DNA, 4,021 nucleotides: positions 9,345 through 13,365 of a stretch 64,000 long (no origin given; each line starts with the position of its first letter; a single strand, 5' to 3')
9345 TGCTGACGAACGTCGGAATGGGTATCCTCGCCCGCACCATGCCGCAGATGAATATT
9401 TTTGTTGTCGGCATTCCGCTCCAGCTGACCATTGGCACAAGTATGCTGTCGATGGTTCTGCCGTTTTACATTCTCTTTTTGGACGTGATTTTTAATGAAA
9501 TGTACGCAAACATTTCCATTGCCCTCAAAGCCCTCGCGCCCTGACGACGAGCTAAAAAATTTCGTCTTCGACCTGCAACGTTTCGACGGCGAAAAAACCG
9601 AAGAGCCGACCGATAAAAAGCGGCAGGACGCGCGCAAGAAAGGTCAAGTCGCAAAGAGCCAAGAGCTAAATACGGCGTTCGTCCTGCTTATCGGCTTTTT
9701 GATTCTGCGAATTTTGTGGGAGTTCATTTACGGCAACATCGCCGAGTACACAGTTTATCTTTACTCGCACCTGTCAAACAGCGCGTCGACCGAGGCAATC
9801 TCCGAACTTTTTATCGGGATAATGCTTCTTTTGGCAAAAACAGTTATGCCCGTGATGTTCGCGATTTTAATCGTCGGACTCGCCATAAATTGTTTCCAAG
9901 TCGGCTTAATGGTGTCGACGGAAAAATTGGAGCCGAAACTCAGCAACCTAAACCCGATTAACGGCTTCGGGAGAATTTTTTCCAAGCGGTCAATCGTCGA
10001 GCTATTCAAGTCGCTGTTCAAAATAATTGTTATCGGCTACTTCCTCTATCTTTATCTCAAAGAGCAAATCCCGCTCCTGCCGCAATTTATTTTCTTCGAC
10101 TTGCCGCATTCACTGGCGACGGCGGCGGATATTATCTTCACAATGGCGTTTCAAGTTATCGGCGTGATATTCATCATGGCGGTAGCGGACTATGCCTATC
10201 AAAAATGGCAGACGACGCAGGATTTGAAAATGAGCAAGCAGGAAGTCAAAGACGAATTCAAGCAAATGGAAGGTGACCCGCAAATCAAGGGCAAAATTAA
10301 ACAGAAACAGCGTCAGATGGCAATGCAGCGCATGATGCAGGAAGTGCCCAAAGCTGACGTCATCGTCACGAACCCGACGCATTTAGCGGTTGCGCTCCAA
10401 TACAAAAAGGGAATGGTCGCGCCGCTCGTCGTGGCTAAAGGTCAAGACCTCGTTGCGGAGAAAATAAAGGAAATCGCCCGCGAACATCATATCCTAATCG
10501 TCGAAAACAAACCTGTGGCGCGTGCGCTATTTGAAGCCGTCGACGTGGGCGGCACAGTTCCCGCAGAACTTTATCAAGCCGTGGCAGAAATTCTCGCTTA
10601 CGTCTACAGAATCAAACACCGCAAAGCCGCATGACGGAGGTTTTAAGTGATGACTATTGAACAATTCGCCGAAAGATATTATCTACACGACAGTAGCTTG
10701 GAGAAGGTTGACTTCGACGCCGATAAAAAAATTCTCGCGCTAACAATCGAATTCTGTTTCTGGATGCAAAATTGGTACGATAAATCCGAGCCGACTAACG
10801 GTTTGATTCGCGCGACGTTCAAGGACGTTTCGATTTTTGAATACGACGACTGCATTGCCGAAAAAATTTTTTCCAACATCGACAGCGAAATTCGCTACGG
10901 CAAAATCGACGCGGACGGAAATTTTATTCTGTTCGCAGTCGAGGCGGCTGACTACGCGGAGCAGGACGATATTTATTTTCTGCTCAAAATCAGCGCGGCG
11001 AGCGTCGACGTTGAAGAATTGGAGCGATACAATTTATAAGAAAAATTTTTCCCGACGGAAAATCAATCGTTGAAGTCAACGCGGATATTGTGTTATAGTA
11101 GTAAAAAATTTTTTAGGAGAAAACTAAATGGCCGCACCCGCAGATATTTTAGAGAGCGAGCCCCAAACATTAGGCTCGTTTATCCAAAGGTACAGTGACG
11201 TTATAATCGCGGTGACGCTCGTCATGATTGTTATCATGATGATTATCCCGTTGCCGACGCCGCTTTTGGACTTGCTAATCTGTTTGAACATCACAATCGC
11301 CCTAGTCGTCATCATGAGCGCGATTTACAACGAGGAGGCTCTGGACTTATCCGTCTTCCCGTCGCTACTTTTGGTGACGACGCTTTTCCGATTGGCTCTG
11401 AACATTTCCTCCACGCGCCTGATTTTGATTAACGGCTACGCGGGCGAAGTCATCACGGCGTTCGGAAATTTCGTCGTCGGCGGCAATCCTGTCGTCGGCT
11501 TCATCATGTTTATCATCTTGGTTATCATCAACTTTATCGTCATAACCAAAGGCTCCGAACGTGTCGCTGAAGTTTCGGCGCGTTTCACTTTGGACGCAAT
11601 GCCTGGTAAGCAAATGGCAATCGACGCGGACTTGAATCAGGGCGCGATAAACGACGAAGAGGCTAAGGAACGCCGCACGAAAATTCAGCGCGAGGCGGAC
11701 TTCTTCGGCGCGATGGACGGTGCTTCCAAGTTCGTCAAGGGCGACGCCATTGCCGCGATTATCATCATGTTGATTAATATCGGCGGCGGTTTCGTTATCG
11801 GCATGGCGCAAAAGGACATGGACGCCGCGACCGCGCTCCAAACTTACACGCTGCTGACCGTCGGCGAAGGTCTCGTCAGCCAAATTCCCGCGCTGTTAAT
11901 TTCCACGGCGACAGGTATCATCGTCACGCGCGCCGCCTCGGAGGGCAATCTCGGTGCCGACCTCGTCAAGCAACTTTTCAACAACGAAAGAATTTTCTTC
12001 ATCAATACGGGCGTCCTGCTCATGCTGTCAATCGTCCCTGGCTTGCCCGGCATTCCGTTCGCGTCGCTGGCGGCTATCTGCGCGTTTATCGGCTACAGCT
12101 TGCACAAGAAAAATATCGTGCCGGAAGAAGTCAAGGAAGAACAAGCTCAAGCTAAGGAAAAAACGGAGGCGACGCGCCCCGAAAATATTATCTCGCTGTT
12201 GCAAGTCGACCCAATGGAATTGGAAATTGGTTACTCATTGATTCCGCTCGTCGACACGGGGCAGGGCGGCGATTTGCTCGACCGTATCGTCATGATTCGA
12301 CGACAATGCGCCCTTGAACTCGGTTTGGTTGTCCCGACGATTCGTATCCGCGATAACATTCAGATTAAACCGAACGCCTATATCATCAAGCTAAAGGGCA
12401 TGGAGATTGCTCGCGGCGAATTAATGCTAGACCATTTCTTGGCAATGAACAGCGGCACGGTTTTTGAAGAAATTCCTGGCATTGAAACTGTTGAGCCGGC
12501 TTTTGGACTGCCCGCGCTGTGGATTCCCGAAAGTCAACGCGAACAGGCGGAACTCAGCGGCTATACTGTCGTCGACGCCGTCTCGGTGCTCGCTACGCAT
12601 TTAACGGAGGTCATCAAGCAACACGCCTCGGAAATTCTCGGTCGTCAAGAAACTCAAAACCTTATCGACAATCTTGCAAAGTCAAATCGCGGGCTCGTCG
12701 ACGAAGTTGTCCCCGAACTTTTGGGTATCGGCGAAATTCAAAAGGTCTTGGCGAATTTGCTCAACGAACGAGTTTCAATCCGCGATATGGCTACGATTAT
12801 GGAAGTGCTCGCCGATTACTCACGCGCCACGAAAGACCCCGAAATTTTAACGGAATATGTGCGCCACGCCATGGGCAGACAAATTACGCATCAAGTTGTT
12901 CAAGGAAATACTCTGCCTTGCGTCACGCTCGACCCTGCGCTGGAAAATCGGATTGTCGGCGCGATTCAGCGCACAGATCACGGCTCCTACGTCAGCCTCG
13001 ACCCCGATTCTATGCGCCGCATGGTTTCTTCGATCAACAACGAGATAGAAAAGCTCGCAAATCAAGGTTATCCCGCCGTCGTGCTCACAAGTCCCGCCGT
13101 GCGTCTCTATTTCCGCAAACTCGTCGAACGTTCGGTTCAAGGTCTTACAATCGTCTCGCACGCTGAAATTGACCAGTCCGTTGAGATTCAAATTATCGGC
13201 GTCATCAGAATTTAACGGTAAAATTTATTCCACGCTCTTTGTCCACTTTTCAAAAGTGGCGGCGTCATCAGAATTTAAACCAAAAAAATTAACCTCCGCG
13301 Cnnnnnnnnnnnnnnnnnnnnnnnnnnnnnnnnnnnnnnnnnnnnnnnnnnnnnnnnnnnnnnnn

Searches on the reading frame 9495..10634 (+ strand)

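Call 14: search_protein_families(library=ncbifam, proteins=[window:9495-10634:+], max_evalue=0.00001)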
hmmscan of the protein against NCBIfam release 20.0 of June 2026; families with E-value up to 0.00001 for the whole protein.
window:9495-10634:+ (379 aa): 9 families
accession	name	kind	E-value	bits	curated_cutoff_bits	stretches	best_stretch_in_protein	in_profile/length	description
TIGR00328.1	flhB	equivalog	2.6e-123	411.7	349.25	1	33-376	2-347/348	flagellar biosynthesis protein FlhB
NF009411.0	PRK12772.1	equivalog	1.3e-118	397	739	1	32-377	263-610/610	fused FliR family export protein/FlhB family type III secretion system protein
TIGR01404.2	FlhB_rel_III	equivalog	1e-101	340.7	358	1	33-372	1-340/341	type III secretion system export apparatus subunit SctU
NF009117.0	PRK12468.1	equivalog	8.4e-78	261.8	712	1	31-377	6-354/386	flagellar biosynthesis protein FlhB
NF009364.0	PRK12721.1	equivalog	1.3e-75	254.7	381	1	32-375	2-345/352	EscU/YscU/HrcU family type III secretion system export apparatus switch protein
NF004950.0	PRK06298.1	equivalog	6.7e-70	236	434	1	32-374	2-345/360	type III secretion system protein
NF009412.0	PRK12773.1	equivalog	4.7e-52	177.1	886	1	20-370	286-642/649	flagellar biosynthesis protein FlhB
NF006017.0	PRK08156.1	equivalog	1e-50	173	394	1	33-373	3-338/367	EscU/YscU/HrcU family type III secretion system export apparatus switch protein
TIGR00789.1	flhB_rel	hypoth_equivalog_domain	8.3e-18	64.4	117.35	1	296-374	3-81/84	FlhB-like flagellar biosynthesis protein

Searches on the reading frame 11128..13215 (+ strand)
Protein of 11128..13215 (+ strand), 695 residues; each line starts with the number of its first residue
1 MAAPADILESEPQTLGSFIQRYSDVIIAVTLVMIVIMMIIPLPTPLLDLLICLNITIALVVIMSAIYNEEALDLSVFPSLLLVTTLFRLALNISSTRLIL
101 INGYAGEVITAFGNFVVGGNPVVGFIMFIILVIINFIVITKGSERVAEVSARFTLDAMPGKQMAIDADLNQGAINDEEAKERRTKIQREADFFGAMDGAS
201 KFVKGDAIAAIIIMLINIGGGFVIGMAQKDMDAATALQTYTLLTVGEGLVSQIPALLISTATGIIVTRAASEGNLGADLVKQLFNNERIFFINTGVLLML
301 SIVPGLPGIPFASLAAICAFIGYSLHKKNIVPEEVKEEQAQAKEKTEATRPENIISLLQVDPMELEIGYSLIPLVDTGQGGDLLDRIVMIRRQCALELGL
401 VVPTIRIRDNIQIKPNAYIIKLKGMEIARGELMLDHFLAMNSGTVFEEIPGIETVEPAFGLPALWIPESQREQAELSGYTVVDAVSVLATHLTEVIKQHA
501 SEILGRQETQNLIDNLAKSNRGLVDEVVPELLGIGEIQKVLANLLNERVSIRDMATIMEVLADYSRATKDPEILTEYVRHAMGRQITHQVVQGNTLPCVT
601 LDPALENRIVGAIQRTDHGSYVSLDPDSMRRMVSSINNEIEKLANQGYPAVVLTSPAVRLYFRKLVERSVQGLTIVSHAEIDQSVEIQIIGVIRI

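Call 14: search_protein_families(library=ncbifam, proteins=[window:11128-13215:+], max_evalue=0.00001)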
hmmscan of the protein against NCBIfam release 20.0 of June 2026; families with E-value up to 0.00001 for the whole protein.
window:11128-13215:+ (695 aa): 5 families
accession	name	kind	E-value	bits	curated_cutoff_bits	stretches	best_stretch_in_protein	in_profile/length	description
TIGR01398.1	FlhA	equivalog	1.1e-271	902.9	772.1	1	23-693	2-678/678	flagellar biosynthesis protein FlhA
TIGR01399.1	hrcV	equivalog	5.2e-207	689.4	692.25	1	22-693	2-677/677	type III secretion system export apparatus subunit SctV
NF011865.0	PRK15337.1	equivalog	9.1e-181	602.6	800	1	20-693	10-686/686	EscV/YscV/HrcV family type III secretion system export apparatus protein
NF009363.0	PRK12720.1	equivalog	8.4e-169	563.2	993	1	18-693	12-671/683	EscV/YscV/HrcV family type III secretion system export apparatus protein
NF004571.0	PRK05910.1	equivalog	2.5e-85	287.1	670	2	26-339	12-317/584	type III secretion system protein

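Call 40: find_encoding_contigs(protein=window:11128-13215:+, flank=10000, max_places=10)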
Protein window:11128-13215:+ (695 aa): 6 contigs read that carry it; 6 places shown.
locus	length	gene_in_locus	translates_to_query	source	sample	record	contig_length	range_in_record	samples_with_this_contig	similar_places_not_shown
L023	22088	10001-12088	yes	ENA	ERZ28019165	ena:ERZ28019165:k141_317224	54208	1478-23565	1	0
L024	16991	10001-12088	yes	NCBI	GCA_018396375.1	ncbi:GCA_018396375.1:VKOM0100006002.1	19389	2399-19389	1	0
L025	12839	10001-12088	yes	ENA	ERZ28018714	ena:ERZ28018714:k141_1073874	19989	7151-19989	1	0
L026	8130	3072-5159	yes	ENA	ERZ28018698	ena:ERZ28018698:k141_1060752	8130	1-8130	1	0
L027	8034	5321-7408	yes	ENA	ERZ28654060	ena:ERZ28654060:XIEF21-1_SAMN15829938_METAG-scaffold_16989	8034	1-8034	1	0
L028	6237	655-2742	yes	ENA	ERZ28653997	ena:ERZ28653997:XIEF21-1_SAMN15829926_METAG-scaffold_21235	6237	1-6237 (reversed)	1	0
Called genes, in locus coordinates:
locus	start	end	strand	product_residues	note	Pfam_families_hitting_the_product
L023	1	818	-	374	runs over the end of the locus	PF00004:AAA (weak), PF13173:AAA_14, PF13401:AAA_22 (faint), PF13635:DUF4143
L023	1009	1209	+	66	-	PF06289:FlbD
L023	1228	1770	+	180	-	PF03748:FliL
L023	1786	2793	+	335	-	PF02154:FliM, PF01052:FliMN_C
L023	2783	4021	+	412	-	PF13690:CheX (faint), PF04509:CheC, PF28396:SepQ_C (weak), PF01052:FliMN_C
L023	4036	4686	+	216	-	-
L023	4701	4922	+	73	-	-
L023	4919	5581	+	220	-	-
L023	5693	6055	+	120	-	PF00072:Response_reg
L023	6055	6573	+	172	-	PF04347:FliO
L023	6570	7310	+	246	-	PF00813:FliP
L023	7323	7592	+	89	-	PF01313:Bac_export_3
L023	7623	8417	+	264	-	PF01311:Bac_export_1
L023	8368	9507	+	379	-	PF01312:Bac_export_2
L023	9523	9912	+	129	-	-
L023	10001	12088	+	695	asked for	PF00771:FHIPEP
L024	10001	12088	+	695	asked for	PF00771:FHIPEP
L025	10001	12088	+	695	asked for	PF00771:FHIPEP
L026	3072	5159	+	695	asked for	PF00771:FHIPEP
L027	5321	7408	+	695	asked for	PF00771:FHIPEP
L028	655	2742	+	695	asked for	PF00771:FHIPEP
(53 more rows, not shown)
